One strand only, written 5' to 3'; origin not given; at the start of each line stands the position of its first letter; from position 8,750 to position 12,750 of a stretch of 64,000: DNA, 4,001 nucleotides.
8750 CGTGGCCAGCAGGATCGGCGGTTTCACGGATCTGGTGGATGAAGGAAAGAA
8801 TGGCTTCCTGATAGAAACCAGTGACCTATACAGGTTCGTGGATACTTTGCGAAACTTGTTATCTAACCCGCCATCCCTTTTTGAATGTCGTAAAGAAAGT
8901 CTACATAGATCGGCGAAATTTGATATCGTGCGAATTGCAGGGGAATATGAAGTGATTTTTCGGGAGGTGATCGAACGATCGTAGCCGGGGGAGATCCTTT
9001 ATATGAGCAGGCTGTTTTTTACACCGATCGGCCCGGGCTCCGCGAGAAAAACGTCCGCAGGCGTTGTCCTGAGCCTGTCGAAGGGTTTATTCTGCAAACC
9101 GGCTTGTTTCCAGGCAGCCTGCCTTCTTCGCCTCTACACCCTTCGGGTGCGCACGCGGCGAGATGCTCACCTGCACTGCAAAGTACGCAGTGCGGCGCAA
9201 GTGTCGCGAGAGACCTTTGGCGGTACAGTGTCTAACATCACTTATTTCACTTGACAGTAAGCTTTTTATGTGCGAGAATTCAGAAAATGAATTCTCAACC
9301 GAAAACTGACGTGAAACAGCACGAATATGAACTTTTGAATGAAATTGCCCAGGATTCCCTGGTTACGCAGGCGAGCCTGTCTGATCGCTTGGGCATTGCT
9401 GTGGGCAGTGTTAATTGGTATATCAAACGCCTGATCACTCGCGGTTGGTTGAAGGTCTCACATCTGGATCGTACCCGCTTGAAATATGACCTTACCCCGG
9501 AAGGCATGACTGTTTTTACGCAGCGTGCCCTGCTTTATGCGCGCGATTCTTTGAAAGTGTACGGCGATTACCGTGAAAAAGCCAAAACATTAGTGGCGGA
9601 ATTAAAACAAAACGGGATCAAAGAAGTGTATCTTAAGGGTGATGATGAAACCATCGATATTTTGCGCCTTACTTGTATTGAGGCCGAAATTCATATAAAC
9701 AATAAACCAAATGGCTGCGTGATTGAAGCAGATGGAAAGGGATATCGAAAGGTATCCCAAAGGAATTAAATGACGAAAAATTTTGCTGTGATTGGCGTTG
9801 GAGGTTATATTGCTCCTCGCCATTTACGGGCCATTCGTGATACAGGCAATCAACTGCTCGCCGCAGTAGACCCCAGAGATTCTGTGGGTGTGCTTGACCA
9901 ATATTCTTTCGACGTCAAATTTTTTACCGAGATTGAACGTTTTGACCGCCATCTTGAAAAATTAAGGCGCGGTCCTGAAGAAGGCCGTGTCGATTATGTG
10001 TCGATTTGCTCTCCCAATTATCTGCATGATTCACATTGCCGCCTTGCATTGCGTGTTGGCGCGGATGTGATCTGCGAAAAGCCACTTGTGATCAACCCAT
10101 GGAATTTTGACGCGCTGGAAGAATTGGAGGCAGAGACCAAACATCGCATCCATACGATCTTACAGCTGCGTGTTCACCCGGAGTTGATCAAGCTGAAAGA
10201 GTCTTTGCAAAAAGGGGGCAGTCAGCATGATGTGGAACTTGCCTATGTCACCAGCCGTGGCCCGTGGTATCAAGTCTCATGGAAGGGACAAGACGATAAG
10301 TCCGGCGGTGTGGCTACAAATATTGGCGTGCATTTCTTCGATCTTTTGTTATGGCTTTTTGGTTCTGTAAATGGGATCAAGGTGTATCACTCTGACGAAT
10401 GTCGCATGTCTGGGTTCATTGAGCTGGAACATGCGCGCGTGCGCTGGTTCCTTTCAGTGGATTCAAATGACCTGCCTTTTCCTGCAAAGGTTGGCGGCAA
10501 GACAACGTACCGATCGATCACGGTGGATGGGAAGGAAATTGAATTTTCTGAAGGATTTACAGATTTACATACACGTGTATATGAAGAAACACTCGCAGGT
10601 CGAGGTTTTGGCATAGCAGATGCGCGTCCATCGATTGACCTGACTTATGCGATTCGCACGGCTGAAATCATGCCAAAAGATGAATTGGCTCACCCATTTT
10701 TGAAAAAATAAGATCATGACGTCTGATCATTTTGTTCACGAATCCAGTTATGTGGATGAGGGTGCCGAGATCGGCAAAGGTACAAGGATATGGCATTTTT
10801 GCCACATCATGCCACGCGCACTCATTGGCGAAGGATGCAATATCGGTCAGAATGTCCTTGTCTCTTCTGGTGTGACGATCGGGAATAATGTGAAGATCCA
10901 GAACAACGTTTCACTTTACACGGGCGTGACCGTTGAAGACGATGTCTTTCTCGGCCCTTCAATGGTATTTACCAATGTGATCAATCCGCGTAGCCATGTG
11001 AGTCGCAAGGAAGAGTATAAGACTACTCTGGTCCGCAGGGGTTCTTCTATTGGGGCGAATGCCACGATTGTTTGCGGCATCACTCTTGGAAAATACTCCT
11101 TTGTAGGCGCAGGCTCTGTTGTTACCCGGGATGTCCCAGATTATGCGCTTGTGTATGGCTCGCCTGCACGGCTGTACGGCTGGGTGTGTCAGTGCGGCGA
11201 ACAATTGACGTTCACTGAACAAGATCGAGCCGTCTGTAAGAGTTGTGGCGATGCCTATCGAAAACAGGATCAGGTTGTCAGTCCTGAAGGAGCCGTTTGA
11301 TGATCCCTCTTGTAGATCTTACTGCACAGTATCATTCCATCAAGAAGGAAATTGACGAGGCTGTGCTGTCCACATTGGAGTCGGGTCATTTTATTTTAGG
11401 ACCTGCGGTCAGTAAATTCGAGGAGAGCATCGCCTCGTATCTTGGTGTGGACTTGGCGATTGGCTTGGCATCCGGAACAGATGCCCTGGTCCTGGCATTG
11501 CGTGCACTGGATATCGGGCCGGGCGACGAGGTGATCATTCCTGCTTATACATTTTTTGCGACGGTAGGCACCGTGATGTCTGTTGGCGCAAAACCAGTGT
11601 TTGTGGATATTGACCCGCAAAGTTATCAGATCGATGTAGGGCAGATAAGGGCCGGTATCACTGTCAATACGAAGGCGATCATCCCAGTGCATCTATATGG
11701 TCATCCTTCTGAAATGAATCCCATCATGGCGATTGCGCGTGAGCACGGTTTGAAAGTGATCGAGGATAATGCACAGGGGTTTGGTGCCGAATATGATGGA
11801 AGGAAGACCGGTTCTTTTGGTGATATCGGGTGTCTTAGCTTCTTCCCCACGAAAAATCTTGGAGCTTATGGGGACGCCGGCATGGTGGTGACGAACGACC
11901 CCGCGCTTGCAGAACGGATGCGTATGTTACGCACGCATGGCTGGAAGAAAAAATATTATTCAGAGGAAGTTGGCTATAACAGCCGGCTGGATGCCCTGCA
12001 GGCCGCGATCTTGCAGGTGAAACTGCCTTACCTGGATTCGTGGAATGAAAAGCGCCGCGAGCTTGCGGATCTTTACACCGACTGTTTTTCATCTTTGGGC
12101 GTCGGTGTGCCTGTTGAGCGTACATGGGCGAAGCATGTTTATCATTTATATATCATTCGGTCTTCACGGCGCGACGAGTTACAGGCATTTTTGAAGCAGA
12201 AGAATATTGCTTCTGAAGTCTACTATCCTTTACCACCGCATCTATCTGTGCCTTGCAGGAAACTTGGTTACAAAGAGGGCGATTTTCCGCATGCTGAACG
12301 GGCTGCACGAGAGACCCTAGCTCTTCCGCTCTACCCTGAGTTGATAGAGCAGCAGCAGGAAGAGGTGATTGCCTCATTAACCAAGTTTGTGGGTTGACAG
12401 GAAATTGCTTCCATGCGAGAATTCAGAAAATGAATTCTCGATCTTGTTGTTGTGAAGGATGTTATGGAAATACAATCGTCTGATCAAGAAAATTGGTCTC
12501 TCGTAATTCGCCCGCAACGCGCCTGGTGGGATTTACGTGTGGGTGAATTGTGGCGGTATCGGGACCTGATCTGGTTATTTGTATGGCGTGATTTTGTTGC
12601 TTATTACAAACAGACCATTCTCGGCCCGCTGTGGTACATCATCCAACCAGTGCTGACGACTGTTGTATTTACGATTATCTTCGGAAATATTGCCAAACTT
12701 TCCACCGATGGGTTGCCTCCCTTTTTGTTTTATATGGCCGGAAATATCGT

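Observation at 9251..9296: Autoregulatory-looking promoter with a perfect palindrome and a probably leaderless regulator mRNA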

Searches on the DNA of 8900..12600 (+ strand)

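Call 10: search_dna_similar(query=window:8900-12600:+, collection=ecoli_genomes, mode=near, max_rows=15)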
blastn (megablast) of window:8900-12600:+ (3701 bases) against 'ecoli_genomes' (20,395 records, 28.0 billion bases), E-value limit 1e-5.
No match.
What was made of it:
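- Tried and rejected: No similarity (call 10).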

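Call 65: search_rna_families(source=window, start=8985, end=9400, threshold=evalue, max_evalue=1)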
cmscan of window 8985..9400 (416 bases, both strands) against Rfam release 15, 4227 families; matches with E-value up to 1: 0.
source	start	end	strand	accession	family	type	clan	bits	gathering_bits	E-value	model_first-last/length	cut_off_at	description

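Call 66: search_rna_families(source=window, start=12350, end=12520, threshold=evalue, max_evalue=1)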
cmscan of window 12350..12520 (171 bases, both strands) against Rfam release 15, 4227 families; matches with E-value up to 1: 1.
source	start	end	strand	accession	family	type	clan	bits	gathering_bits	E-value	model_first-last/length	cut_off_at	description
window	12431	12478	+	RF00390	TYMV_upPK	Cis-reg;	-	17.9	38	0.17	1-23/23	no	turnip yellow mosaic virus upstream pseudo-knot (TYMV_upPK)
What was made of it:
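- Tried and rejected: With relaxed thresholds on both sites, nothing turned up beyond a chance viral pseudoknot hit at E 0.17 (calls 65, 66).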

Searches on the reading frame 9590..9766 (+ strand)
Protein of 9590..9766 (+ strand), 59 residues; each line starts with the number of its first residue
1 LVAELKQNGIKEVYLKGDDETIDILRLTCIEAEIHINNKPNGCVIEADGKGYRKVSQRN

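Call 68: search_protein_families(library=pfam, proteins=[window:9590-9766:+], max_evalue=10)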
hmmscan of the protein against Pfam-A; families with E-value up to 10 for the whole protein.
seq(59 aa): 1 family
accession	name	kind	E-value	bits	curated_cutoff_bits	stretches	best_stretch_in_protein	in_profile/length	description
PF06480.20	FtsH_ext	-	0.074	13.7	25.5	1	2-59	35-76/103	FtsH Extracellular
